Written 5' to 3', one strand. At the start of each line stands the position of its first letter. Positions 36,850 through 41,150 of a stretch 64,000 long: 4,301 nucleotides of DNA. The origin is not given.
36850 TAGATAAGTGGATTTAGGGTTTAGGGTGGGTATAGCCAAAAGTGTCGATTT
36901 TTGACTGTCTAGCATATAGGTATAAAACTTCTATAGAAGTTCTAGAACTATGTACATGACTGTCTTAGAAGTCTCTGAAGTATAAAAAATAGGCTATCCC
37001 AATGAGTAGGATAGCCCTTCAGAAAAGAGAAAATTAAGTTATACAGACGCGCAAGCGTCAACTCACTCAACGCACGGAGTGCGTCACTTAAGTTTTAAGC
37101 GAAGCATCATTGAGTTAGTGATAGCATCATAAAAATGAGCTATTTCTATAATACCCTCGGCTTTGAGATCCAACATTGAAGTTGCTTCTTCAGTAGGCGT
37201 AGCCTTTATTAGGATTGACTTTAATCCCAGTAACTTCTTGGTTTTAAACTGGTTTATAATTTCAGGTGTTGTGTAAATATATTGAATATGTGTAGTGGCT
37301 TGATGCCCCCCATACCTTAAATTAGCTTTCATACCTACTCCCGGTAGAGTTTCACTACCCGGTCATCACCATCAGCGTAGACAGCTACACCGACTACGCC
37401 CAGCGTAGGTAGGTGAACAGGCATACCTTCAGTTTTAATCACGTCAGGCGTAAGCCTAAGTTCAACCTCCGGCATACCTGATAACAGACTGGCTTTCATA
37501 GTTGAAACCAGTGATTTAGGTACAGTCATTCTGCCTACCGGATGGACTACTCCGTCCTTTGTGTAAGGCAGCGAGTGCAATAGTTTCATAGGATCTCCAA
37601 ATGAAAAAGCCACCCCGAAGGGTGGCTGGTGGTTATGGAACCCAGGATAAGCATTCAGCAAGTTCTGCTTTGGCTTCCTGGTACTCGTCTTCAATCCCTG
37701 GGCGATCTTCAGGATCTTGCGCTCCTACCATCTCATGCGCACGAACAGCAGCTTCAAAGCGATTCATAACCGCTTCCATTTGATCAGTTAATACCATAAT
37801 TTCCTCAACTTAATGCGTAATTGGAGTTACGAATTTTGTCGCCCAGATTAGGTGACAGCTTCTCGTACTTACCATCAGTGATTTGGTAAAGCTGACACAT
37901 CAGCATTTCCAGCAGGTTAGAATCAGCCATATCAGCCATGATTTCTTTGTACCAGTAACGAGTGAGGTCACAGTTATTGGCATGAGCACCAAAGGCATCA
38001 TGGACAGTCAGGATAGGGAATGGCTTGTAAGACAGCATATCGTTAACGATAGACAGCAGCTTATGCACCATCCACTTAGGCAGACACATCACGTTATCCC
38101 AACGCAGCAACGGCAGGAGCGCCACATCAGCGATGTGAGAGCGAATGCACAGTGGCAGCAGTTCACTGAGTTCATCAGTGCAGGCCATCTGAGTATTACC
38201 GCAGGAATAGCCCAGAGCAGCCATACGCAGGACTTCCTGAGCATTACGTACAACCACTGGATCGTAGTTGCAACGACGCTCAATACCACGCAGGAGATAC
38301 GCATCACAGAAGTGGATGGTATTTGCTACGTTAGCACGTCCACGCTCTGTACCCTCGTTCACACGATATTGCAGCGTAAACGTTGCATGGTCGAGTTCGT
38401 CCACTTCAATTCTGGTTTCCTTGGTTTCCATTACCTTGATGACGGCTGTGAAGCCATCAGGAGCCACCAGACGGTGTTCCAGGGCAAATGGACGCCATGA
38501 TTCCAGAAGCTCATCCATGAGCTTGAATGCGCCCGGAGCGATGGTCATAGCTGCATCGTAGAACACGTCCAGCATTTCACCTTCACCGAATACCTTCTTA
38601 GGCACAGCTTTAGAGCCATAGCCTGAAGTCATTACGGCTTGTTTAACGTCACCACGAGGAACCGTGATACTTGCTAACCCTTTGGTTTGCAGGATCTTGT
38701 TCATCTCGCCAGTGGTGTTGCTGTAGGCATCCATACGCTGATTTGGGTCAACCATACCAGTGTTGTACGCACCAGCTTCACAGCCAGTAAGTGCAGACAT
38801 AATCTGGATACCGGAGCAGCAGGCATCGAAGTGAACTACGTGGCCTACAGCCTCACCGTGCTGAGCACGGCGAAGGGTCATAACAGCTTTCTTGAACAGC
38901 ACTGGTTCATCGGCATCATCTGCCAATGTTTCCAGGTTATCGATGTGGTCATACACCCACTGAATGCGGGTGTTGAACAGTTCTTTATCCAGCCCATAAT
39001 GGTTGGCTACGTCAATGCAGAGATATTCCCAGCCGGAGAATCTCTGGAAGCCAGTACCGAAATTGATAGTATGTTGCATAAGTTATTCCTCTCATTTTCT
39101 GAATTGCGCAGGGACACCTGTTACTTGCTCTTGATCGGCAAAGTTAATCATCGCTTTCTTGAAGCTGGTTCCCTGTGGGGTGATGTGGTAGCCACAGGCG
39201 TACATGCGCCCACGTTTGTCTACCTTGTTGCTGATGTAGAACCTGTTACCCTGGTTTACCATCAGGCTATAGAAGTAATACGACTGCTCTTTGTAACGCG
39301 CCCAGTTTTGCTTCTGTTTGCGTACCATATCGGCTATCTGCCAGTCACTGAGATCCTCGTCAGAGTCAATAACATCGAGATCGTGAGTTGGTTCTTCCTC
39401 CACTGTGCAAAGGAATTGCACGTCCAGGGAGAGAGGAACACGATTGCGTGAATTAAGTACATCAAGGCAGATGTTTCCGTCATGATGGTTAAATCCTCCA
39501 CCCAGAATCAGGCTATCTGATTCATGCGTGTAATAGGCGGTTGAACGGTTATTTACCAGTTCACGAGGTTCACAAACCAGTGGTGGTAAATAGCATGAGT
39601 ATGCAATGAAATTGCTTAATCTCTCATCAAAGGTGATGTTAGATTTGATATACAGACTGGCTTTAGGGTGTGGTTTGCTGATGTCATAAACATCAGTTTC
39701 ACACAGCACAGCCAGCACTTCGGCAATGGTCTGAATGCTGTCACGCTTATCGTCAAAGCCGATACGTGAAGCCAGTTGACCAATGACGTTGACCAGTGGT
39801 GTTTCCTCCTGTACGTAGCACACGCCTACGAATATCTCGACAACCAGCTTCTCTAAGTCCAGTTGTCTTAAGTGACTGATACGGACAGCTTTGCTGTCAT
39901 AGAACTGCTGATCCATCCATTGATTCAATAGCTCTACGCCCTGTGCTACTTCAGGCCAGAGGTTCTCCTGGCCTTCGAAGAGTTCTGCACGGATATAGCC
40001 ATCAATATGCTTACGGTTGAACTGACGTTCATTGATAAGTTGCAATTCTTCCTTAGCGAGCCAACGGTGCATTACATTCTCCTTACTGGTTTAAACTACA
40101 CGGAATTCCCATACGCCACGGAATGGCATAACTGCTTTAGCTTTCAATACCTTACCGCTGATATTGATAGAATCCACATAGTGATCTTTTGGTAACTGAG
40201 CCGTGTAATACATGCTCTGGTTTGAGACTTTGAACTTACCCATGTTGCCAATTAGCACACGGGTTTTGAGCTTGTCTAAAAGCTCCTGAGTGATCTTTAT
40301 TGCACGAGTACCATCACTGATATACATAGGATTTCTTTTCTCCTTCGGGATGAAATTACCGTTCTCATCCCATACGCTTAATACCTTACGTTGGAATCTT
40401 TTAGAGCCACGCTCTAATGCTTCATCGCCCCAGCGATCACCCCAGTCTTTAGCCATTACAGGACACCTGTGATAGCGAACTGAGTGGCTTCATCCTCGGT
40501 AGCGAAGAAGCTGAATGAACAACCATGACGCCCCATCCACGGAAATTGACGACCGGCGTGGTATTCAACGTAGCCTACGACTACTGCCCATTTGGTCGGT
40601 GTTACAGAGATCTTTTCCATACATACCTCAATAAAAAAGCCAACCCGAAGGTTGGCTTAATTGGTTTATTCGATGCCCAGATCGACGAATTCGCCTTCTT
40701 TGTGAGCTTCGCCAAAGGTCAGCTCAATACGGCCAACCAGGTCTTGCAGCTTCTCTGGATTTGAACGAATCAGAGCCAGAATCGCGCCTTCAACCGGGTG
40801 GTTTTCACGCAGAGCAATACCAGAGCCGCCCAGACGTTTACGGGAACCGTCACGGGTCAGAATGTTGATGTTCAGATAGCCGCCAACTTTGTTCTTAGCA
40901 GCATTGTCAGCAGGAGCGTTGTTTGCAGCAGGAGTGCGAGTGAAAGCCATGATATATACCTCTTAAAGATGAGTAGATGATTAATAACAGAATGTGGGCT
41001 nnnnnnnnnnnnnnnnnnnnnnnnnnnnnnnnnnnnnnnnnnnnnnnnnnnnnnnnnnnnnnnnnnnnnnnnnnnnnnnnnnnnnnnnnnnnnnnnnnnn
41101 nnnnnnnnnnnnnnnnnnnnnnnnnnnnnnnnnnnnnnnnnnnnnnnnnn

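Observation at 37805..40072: T7-like single-subunit RNA polymerase encoded as two separate polypeptides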

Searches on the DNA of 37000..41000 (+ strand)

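Call 5: search_dna_similar(query=window:37000-41000:+, collection=phages, mode=near, max_rows=25)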
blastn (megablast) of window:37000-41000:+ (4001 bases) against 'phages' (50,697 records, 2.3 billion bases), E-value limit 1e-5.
Records with a match: 26; places in all: 26; records where one place covers at least 80% of the query: 0.
Best place of each record, by identity: 80-90% 5; 60-80% 21.
By first word of the organism name: Pectobacterium 14; Klebsiella 8; Kosakonia 2; Escherichia 1; Erwinia 1.
By host as written in the record: Pectobacterium atrosepticum DSM 30186 3; Pectobacterium atrosepticum F41 3; Kosakonia cowanii 2; Pectobacterium atrosepticum DSM18077 2; Pectobacterium atrosepticum DSM 18077 2; - 2; Pectobacterium wasabiae SCC3193 2; Klebsiella pneumoniae 184 2; and 8 more.
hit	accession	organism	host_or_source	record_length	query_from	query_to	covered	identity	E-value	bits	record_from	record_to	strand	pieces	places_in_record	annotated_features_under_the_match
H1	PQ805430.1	Escherichia phage EK8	Escherichia coli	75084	858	3051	55%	77.3%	0e+0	1258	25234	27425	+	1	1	RNA polymerase (x2)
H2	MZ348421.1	Kosakonia phage Kc283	Kosakonia cowanii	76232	601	3051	46%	79.4%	0e+0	1278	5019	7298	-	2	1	DNA-directed RNA polymerase (x2)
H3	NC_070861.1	Kosakonia phage Kc283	Kosakonia cowanii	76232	601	3051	46%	79.4%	0e+0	1278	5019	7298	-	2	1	DNA-directed RNA polymerase (x2)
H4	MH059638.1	Pectobacterium phage Nepra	Pectobacterium atrosepticum DSM18077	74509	1241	3051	45%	78.7%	0e+0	1182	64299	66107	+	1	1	RNA polymerase small subunit | RNA polymerase large subunit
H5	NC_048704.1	Pectobacterium phage Nepra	Pectobacterium atrosepticum DSM18077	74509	1241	3051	45%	78.7%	0e+0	1182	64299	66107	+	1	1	RNA polymerase small subunit | RNA polymerase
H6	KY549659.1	Pectobacterium phage vB_PatP_CB4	Pectobacterium atrosepticum DSM 30186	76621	1247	3051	45%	78.4%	0e+0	1149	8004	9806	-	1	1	RNAP1-like protein | RNAP2-like protein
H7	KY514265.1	Pectobacterium phage vB_PatP_CB3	Pectobacterium atrosepticum DSM 30186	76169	1247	3051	45%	78.4%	0e+0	1149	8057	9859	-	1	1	RNAP1-like protein | RNAP2-like protein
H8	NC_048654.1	Pectobacterium phage vB_PatP_CB4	Pectobacterium atrosepticum DSM 30186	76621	1247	3051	45%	78.4%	0e+0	1149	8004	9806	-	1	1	RNAP1-like protein | RNA polymerase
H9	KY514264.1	Pectobacterium phage vB_PatP_CB1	Pectobacterium atrosepticum DSM 18077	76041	1247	3051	45%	78.3%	0e+0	1144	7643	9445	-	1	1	RNAP1-like protein | RNAP2-like protein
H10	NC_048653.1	Pectobacterium phage vB_PatP_CB1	Pectobacterium atrosepticum DSM 18077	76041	1247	3051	45%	78.3%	0e+0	1144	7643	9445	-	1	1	RNAP1-like protein | RNA polymerase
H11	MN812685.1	Pectobacterium phage Arno152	Pectobacterium atrosepticum F41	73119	1241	3051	44%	79.1%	9e-179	1192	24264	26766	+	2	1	record has no annotation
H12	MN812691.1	Pectobacterium phage Horatius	Dickeya solani F155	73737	1247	3051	44%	79.2%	9e-179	1192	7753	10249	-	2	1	RNA polymerase small subunit | RNAP2-like protein | DNA-binding domain protein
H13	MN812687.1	Pectobacterium phage Possum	Pectobacterium atrosepticum F41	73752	1247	3051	44%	79.2%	9e-179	1192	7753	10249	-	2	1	RNA polymerase small subunit | RNAP2-like protein | DNA-binding domain protein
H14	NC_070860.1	Pectobacterium phage Possum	Pectobacterium atrosepticum F41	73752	1247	3051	44%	79.2%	9e-179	1192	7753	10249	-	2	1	RNA polymerase small subunit | RNAP2-like protein | HNH endonuclease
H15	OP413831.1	Klebsiella phage pKP-BM327-1.1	Klebsiella pneumoniae BM327-1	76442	1258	2344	27%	75.0%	3e-133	483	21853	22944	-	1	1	hypothetical protein | RNA polymerase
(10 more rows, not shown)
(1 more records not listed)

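Call 9: get_annotated_region(hit=H4, flank=6000)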
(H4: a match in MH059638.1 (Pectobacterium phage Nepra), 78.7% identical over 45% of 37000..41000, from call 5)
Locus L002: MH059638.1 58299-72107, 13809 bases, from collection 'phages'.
description: Pectobacterium phage Nepra, complete genome.
organism: Pectobacterium phage Nepra (NCBI taxid 2163635)
taxonomy: Viruses; Duplodnaviria; Heunggongvirae; Uroviricota; Caudoviricetes; Schitoviridae; Cbunavirus; Cbunavirus nepra
host: Pectobacterium atrosepticum DSM18077; source: potato tuber (cultivar Folva); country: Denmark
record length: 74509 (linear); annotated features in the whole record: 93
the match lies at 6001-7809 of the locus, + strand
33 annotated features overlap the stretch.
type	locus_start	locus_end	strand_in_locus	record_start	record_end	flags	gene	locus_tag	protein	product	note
CDS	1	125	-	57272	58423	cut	-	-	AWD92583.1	hypothetical protein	-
CDS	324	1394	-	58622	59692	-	-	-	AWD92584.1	hypothetical protein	-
CDS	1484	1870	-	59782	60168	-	-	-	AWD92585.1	hypothetical protein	-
CDS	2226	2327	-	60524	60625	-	-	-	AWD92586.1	hypothetical protein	-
CDS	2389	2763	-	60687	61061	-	-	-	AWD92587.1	hypothetical protein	-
CDS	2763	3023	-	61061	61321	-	-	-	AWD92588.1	hypothetical protein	-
CDS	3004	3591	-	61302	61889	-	-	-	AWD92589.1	hypothetical protein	-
CDS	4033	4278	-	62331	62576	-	-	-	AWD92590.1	hypothetical protein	-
CDS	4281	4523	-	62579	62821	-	-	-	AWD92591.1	hypothetical protein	-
CDS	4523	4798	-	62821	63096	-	-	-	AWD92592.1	hypothetical protein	-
CDS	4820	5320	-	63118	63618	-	-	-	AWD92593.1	HNH endonuclease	-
CDS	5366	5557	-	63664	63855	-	-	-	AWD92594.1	hypothetical protein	-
CDS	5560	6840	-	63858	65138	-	-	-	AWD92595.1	RNA polymerase large subunit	-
CDS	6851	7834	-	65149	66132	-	-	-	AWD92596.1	RNA polymerase small subunit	-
CDS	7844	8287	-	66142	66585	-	-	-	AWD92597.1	hypothetical protein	-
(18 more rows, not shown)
